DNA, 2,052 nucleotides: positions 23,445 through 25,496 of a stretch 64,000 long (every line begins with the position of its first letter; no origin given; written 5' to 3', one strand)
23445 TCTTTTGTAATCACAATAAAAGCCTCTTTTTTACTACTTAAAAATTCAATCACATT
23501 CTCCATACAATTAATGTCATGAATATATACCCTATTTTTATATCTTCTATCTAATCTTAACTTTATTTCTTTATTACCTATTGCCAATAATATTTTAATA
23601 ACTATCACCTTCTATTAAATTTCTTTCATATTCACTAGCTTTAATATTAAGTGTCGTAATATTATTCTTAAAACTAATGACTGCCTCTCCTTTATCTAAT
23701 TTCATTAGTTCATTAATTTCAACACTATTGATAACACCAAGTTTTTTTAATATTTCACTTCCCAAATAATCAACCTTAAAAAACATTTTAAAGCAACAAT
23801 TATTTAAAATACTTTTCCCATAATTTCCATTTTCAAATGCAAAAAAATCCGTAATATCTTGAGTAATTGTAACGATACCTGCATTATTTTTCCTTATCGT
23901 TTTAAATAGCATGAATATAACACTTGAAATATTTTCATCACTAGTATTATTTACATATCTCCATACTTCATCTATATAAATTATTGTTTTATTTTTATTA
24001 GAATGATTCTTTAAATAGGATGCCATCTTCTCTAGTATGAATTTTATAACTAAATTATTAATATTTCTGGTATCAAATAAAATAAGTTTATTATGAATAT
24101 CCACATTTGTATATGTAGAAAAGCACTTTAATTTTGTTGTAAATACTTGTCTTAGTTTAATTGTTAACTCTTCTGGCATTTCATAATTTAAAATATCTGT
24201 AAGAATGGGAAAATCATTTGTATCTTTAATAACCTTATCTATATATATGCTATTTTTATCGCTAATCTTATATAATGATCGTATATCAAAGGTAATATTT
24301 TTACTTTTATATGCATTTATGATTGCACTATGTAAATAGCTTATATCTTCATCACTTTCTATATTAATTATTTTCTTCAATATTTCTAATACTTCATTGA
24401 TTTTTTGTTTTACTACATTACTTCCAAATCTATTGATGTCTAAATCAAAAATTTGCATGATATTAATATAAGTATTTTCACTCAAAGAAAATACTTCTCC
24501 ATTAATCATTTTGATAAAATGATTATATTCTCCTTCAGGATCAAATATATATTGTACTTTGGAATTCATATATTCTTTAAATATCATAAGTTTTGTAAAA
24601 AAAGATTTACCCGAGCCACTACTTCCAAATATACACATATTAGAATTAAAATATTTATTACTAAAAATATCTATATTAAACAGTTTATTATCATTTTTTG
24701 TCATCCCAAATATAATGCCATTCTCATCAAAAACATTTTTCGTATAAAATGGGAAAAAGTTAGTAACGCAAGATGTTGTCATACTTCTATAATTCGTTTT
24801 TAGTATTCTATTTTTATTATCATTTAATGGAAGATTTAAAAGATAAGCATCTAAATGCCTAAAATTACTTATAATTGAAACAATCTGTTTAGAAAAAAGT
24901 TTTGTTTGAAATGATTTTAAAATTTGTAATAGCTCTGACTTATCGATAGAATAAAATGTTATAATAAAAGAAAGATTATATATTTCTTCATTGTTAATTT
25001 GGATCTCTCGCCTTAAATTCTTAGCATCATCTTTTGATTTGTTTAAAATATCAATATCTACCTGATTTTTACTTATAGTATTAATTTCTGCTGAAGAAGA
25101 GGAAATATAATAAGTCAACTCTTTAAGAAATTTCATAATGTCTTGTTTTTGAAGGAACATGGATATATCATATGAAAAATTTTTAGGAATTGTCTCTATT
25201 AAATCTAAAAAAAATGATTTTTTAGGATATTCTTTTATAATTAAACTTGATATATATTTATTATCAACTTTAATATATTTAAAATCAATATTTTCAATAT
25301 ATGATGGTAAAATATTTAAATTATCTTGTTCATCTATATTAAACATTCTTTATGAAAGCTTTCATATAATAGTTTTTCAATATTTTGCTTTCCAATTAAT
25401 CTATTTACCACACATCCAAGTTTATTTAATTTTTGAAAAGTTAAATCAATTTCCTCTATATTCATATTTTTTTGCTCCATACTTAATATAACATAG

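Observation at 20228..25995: Origin-proximal operon built on a VirB4-family ATPase plus a TadZ/ParA-like ATPase, with no other conjugation or T4SS genes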

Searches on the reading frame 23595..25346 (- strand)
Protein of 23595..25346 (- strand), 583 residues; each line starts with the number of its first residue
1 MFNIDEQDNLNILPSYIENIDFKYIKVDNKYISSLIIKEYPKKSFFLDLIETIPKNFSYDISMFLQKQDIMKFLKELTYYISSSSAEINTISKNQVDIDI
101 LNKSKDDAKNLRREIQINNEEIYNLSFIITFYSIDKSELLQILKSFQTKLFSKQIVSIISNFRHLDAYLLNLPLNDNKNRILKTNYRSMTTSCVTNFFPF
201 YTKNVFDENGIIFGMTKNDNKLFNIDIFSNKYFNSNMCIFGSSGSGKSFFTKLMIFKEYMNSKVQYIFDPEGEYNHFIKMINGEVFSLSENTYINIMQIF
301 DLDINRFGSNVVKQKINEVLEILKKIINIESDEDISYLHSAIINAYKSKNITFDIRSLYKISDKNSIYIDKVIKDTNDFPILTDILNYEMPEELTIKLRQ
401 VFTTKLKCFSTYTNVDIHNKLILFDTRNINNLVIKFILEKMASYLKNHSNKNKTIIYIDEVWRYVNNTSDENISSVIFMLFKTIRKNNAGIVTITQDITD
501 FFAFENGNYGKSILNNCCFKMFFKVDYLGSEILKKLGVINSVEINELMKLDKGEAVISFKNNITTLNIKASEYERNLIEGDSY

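Call 3: search_protein_families(library=pfam, proteins=[window:23595-25346:-], max_evalue=0.1)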
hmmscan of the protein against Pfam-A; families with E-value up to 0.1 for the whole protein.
window:23595-25346:- (583 aa): 5 families
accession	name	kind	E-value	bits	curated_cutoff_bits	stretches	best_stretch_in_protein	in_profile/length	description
PF19044.6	P-loop_TraG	-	7.9e-12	45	25.8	1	231-523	26-316/413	TraG P-loop domain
PF12846.13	AAA_10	-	5.8e-10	39.2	27.5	1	227-505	14-290/362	AAA-like domain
PF01935.23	DUF87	-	1e-09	39.3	23.2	1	225-375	16-176/220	Helicase HerA, central domain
PF05707.18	Zot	-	0.022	14.7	20.3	1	428-499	56-129/197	Zonular occludens toxin (Zot)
PF00004.35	AAA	-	0.064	14.1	21.2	0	439-493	44-104/131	ATPase family associated with various cellular activities (AAA)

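Call 4: search_protein_families(library=ncbifam, proteins=[window:23595-25346:-], max_evalue=0.1)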
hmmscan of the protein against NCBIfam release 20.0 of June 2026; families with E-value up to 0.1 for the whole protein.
window:23595-25346:- (583 aa): 10 families
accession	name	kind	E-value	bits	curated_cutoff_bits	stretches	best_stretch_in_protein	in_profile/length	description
NF045975.1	VirB4_plasma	equivalog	4.1e-50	170.4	590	1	19-578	305-893/894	Mbov_0397 family ICE element conjugal transfer ATPase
NF045971.1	conju_CD1110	equivalog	2.9e-46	158.1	325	1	12-563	191-731/752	VirB4-like conjugal transfer ATPase, CD1110 family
TIGR02746.1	TraC-F-type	equivalog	1.1e-32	112.9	567.05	1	28-534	216-718/800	type IV secretion system protein TraC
NF010278.0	PRK13721.1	subfamily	3.4e-17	61.6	1177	2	102-296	342-544/874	type IV secretion system protein TraC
NF010447.0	PRK13873.1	equivalog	1.8e-07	29.5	1020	1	429-523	618-702/815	conjugal transfer protein TrbE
TIGR03744.1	traC_PFL_4706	equivalog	1.9e-05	22.8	520.6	1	87-250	323-490/892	conjugative transfer ATPase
NF042943.1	HerA_antiphage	equivalog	0.0003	19.5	800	1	207-282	131-205/566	anti-phage-associated helicase HerA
NF004723.0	PRK06067.1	subfamily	0.00047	19.7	194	1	233-347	33-144/243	flagellar accessory protein FlaH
TIGR02324.1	CP_lyasePhnL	equivalog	0.025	14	256.3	1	237-293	37-92/224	phosphonate C-P lyase system protein PhnL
NF010427.0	PRK13853.1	equivalog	0.033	12.1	957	1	453-523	628-692/789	type IV secretion system protein VirB4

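Call 7: find_homologous_proteins(query=window:23595-25346:-, max_evalue=0.001)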
Query window:23595-25346:- (583 aa): 1910 proteins with E <= 0.001 among 8000 candidates; the best 120 are listed.
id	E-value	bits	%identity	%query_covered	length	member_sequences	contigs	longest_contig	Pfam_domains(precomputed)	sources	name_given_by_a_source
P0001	0.0e+0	1242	100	100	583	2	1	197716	PF19044.7,PF01935.24,PF12846.14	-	-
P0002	2.3e-270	916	72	98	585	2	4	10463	PF19044.7,PF01935.24,PF12846.14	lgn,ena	-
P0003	4.5e-269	912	73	98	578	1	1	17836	PF19044.7,PF01935.24,PF12846.14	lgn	-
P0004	5.1e-269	911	74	99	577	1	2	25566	PF19044.7,PF01935.24,PF12846.14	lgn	-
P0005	2.3e-268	909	74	99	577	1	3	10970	PF19044.7,PF01935.24,PF12846.14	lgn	-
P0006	1.7e-266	903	73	99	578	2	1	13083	PF19044.7,PF01935.24,PF12846.14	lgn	-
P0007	1.7e-264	897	72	98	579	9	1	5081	PF19044.7,PF01935.24,PF12846.14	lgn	-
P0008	2.7e-262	889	72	99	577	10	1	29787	PF19044.7,PF01935.24,PF12846.14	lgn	-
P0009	6.4e-170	584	51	98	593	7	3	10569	PF19044.7,PF01935.24,PF12846.14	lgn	-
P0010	7.1e-169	581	50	98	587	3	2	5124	PF19044.7,PF01935.24,PF05707.19,PF12846.14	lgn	-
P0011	3.0e-167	576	52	94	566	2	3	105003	PF19044.7,PF01935.24,PF12846.14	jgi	jgi:type IV secretory pathway VirB4 component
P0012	3.5e-167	575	69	68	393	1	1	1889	PF19044.7,PF01935.24,PF12846.14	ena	-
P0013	4.4e-166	572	50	97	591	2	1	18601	PF19044.7,PF01935.24,PF12846.14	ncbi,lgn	ncbi:MAG: DUF87 domain-containing protein [Clostridia bacterium]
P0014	4.4e-161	555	50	99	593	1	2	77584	PF19044.7,PF01935.24,PF12846.14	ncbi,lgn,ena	-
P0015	8.7e-161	554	49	98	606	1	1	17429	PF19044.7,PF01935.24,PF12846.14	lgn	-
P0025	1.3e-155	537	48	98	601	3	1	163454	PF19044.7,PF01935.24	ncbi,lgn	-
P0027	3.9e-155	536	48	99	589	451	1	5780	PF06745.20,PF19044.7,PF01935.24,PF12846.14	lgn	-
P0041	2.4e-152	526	46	98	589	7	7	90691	PF19044.7,PF01935.24,PF12846.14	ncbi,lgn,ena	-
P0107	4.4e-146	506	46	98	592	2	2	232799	PF19044.7,PF01935.24,PF12846.14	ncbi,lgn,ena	-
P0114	6.4e-146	505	46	98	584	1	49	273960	PF19044.7,PF01935.24,PF12846.14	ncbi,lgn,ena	-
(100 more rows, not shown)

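Call 8: find_related_loci(query=window:23595-25346:-, collection=genome_contigs, flank=8000)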
Query window:23595-25346:- (583 aa) in genome_contigs; peptide patterns used: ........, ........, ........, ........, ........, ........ (x = any residue, [..] = any of these).
130 stretches matched a pattern; 29 encode a relative of the query (tblastn E <= 1e-3); 29 distinct loci.
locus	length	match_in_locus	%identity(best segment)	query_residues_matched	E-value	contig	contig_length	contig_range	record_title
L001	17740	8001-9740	72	2-583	0e+0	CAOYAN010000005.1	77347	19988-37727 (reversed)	MAG TPA_asm: uncultured Clostridia bacterium isolate MGBC120553 genome assembly, contig: MGBC120553.5, whole genome shot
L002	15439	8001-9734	68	7-583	0e+0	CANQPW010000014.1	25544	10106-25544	MAG: uncultured Clostridia bacterium isolate Lapin-011__bin25 genome assembly, contig: Lapin-011__NODE_1847_length_25544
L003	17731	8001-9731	46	11-580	2e-154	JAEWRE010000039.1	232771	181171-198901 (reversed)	MAG: Bacillota bacterium isolate OH_SBrB_46 k127_704821, whole genome shotgun sequence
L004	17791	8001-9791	45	14-582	1e-139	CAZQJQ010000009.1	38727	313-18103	MAG TPA_asm: uncultured Clostridiaceae bacterium isolate SRP239243_co1_394 genome assembly, contig: NODE_1340_length_387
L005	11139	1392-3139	45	12-583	3e-138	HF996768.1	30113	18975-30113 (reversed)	Clostridium sp. CAG:1219 genomic scaffold, scf102, whole genome shotgun sequence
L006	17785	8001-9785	45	12-580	2e-147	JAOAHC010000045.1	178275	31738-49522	MAG: Clostridia bacterium isolate SKW48 k141_1641178, whole genome shotgun sequence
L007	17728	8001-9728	35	12-579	5e-97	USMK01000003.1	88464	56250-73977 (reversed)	uncultured Clostridium sp. isolate UMGS1864 genome assembly, contig: NODE_35_length_88464_cov_4.863702, whole genome sho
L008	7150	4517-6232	36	8-579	2e-94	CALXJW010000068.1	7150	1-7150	MAG: uncultured Clostridia bacterium isolate BRZ_FD__bin6 genome assembly, contig: BRZ_FD__NODE_12933_length_7150_cov_6.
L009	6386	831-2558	37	6-578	9e-94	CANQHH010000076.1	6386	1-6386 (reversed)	MAG: uncultured Clostridia bacterium isolate Lapin-030__bin104 genome assembly, contig: Lapin-030__NODE_15250_length_638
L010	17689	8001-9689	36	12-578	7e-93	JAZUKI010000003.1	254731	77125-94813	MAG: Clostridia bacterium isolate T1900045249_TH20190019.MAGScoT_cleanbin_000029 SGB_5729_k141_5338641, whole genome sho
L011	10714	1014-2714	36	12-578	1e-91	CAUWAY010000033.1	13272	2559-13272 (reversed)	MAG: uncultured Clostridia bacterium isolate ERS329817__bin34 genome assembly, contig: ERS329817_NODE_3698_length_13272_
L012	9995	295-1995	36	14-579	7e-91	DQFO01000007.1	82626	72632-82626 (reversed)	MAG TPA_asm: Clostridiales bacterium isolate UBA10678 contig_3004, whole genome shotgun sequence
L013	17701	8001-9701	36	14-579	5e-90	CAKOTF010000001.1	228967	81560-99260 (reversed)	MAG: uncultured Clostridia bacterium isolate REFINED_METABAT215_TOP10_CONTIGS_1500_ASSEMBLY_K77_MERGED__Nepal_MoBio_Fibe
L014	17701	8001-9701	36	14-579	8e-89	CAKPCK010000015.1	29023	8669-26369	MAG: uncultured Clostridia bacterium isolate REFINED_METABAT215_TOP10_CONTIGS_1500_ASSEMBLY_K77_MERGED__Hadza_MoBio_hadz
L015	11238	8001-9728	35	12-582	6e-87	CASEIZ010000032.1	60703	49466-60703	uncultured Eubacteriales bacterium isolate SI.B30.metabat-bins.8 genome assembly, contig: SI.B30.metabat-bins.8.fa_k141_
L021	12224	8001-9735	51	7-581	1e-66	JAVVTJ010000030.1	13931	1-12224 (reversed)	MAG: Clostridia bacterium isolate CGS10Y2-bin25 NODE_4247_length_13931_cov_10.423825, whole genome shotgun sequence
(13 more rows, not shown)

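Call 11: search_protein_families(library=pfam, proteins=[L006:11010-12296:+, L006:12293-13201:+, L006:13975-15291:+, L006:7400-8011:+, L006:6614-7108:-, L006:6163-6636:-, L006:7129-7344:-, L006:9793-11034:+], max_evalue=0.05)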
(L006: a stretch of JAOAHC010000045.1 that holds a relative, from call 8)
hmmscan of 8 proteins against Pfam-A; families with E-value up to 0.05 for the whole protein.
L006:11010-12296:+ (428 aa): 16 families
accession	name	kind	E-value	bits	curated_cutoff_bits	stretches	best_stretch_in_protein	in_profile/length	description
PF00437.27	T2SSE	-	1.3e-23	83.7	24.9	1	160-347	85-262/370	Type II/IV secretion system protein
PF08477.19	Roc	-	0.00021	21.9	27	1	226-287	2-59/119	Ras of Complex, Roc, domain of DAPkinase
PF13401.12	AAA_22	-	0.00037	21.2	27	1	222-305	4-92/130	AAA domain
PF12775.13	AAA_7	-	0.0014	18.7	25.8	1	215-254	25-64/181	P-loop containing dynein motor region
PF13238.12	AAA_18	-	0.0018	19.2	29.4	1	226-354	1-122/128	AAA domain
PF00005.33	ABC_tran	-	0.0021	19.1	25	1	220-272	8-59/137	ABC transporter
PF01580.24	FtsK_SpoIIIE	-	0.0022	17.9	24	1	215-244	31-60/221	FtsK/SpoIIIE family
PF13191.12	AAA_16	-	0.0023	18.9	32.6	1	224-318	25-120/167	AAA ATPase domain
PF04242.18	DUF424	-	0.0024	18.6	25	1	51-118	19-90/92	Protein of unknown function (DUF424)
PF05970.20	PIF1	-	0.0034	17.5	25.9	1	215-255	12-54/223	PIF1-like helicase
PF02492.25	cobW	-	0.0067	16.5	20.7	1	226-272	3-50/180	CobW/HypB/UreG, nucleotide-binding domain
PF01443.25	Viral_helicase1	-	0.014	15.7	21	1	229-276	4-37/228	Viral superfamily 1 RNA helicase core domain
PF19842.5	YqeC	-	0.021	15.5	27.6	1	232-299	5-69/145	YqeC protein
PF06414.18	Zeta_toxin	-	0.025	14.5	22.3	1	224-255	17-49/199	Zeta toxin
PF01695.23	IstB_IS21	-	0.033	14.1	24.1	0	217-243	86-112/238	IstB-like ATP binding protein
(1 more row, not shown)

L006:12293-13201:+ (302 aa): 2 families
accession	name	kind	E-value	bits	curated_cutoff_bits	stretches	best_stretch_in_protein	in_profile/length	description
PF00574.28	CLP_protease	-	0.00057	20.3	20.2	1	145-227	28-113/182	Clp protease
PF00482.28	T2SSF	-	0.0057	17.1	25.2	1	168-260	36-124/125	Type II secretion system (T2SS), protein F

L006:13975-15291:+ (438 aa): 3 families
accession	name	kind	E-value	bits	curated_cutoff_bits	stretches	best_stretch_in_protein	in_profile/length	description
PF09587.15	PGA_cap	-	6.9e-40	137.6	27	1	97-342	1-252/255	Bacterial capsule synthesis protein PGA_cap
PF04647.20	AgrB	-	0.012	15.4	23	1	22-55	133-166/185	Accessory gene regulator B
PF05434.16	Tmemb_9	-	0.034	14.5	28.6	1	25-65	43-83/145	TMEM9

L006:7400-8011:+ (203 aa): 0 families

L006:6614-7108:- (164 aa): 1 family
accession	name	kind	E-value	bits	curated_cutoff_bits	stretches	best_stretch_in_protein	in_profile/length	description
PF14829.11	GPAT_N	-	0.03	14.7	25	1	18-58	12-51/76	Glycerol-3-phosphate acyltransferase N-terminal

L006:6163-6636:- (157 aa): 0 families

L006:7129-7344:- (71 aa): 0 families

L006:9793-11034:+ (413 aa): 6 families
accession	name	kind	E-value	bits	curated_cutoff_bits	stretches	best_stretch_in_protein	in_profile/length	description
PF01656.29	CbiA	-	2.2e-06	28.1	25.4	1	155-333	6-86/125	CobQ/CobB/MinD/ParA nucleotide binding domain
PF01935.23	DUF87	-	0.00035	21.2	23.2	1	150-186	25-61/220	Helicase HerA, central domain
PF13238.12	AAA_18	-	0.0062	17.4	29.4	1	151-174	1-26/128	AAA domain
PF06309.17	Torsin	-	0.015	15.9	27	0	150-172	55-77/127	Torsin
PF13401.12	AAA_22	-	0.023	15.5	27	0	147-189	4-45/130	AAA domain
PF06414.18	Zeta_toxin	-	0.045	13.6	22.3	0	146-187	14-53/199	Zeta toxin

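Call 16: list_cluster_members(proteins=[P0114, P0027, P0041, P0107, P0025, P0014])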
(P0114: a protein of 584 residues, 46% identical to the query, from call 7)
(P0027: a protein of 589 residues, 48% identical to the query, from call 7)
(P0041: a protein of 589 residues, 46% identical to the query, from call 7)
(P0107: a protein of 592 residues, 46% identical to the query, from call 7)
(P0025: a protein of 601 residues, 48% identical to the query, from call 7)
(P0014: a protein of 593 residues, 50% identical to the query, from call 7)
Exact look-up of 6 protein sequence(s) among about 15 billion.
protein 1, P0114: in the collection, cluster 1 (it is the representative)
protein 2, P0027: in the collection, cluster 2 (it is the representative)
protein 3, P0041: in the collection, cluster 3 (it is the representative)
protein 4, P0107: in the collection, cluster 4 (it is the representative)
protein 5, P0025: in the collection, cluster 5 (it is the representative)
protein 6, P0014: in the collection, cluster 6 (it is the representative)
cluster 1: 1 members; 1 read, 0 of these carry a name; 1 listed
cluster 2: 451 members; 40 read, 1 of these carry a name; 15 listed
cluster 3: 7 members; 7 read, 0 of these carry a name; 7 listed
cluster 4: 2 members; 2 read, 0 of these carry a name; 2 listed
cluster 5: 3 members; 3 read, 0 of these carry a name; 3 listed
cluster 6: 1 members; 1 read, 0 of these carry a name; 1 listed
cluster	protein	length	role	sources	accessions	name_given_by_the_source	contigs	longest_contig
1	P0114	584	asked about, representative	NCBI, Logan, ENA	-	-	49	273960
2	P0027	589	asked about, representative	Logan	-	-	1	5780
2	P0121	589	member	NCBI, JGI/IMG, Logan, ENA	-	hypothetical protein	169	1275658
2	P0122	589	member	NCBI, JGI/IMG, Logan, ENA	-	-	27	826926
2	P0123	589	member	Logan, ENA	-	-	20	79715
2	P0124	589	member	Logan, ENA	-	-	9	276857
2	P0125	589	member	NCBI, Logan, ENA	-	-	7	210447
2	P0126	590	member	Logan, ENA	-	-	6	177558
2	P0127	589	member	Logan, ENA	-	-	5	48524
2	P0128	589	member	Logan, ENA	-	-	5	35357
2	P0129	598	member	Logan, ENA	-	-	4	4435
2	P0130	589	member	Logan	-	-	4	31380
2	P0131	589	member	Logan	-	-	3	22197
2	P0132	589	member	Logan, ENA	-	-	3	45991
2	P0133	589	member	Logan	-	-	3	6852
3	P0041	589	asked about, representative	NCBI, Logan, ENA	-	-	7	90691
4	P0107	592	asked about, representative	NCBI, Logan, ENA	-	-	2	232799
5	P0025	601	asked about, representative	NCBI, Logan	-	-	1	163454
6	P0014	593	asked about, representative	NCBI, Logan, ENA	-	-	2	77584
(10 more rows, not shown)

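Call 17: find_encoding_contigs(protein=P0121, flank=10000, max_places=3)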
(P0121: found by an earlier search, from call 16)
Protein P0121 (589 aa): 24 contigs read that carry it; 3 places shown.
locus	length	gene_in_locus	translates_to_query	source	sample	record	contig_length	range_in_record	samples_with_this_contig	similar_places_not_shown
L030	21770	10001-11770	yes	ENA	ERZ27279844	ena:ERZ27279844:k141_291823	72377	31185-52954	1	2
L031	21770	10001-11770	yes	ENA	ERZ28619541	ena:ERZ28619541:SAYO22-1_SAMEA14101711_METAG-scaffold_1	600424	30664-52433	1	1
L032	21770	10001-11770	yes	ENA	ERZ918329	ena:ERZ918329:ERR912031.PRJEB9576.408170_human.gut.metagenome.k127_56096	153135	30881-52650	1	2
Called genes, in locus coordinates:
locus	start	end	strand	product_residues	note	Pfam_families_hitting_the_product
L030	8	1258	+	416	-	PF13477:Glyco_trans_4_2, PF13439:Glyco_transf_4, PF13579:Glyco_trans_4_4, PF00534:Glycos_transf_1, PF13692:Glyco_trans_1_4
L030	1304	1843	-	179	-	PF03729:DUF308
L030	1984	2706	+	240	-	PF02535:Zip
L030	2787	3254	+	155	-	PF01451:LMWPc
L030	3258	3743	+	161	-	PF02502:LacAB_rpiB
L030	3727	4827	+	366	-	PF00953:Glycos_transf_4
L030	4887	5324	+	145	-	PF09424:YqeY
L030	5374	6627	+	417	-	PF05193:Peptidase_M16_C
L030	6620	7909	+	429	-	PF00675:Peptidase_M16, PF05193:Peptidase_M16_C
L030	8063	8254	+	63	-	-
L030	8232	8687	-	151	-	-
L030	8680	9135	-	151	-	-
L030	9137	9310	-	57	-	-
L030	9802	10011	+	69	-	-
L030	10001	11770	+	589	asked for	PF06745:ATPase (faint), PF01935:DUF87, PF12846:AAA_10 (weak), PF19044:P-loop_TraG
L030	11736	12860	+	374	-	PF01656:CbiA (faint), PF13614:AAA_31 (weak)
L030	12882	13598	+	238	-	-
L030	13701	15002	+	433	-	PF09587:PGA_cap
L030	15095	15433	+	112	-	PF06133:Com_YlbF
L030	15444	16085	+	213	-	-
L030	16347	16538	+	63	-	-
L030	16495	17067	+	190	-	PF01520:Amidase_3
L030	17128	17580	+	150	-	PF00383:dCMP_cyt_deam_1, PF14437:MafB19-deam, PF14439:Bd3614-deam (weak)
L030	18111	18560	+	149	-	PF07486:Hydrolase_2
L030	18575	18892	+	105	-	-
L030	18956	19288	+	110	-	-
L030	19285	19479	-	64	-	-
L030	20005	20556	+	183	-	PF07670:Gate (weak)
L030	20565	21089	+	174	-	PF07670:Gate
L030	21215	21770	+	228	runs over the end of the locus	-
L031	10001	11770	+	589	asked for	PF06745:ATPase (faint), PF01935:DUF87, PF12846:AAA_10 (weak), PF19044:P-loop_TraG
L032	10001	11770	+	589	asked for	PF06745:ATPase (faint), PF01935:DUF87, PF12846:AAA_10 (weak), PF19044:P-loop_TraG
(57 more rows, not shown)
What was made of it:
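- sleB and spmAB flank the orthologous locus L030 (call 17).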

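Call 19: search_solved_structures(query=window:23595-25346:-, max_evalue=0.001)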
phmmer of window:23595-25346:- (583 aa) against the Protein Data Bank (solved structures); distinct sequences matched with E-value up to 0.001: 1.
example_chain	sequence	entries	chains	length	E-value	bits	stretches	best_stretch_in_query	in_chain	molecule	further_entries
4ag5_A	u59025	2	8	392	8.6e-23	83.9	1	205-580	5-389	TYPE IV SECRETORY PATHWAY VIRB4 COMPONENTS-LIKE PROTEIN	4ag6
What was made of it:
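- Closest known: Gram-positive conjugative VirB4 ATPases. Same: It matches the solved VirB4 C-terminal domain 4AG5 (call 19).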

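Call 22: search_protein_families(library=ncbifam, proteins=[L006:6163-6636:-], max_evalue=0.1)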
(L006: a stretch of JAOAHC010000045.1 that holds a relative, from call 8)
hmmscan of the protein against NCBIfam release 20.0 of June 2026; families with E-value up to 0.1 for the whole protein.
L006:6163-6636:- (157 aa): 0 families

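Call 23: search_protein_families(library=padloc, proteins=[window:23595-25346:-], max_evalue=0.01)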
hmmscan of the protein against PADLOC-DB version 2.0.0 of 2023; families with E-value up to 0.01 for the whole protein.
window:23595-25346:- (583 aa): 6 families
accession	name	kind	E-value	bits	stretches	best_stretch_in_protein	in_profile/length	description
PDLC04140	mad8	-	3.8e-18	64.1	1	210-574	3-303/314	mads_8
PDLC04105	HerA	-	1.7e-06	24.9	1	190-280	123-213/576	-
PDLC04107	HerA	-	2.8e-05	21.3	1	193-281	129-217/306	-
PDLC02185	HerA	-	9.6e-05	19.3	1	211-284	142-215/585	-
PDLC04099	HerA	-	0.00087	16.6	1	227-276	162-212/214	-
PDLC04100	HerA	-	0.0017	15.1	1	224-280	153-210/580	-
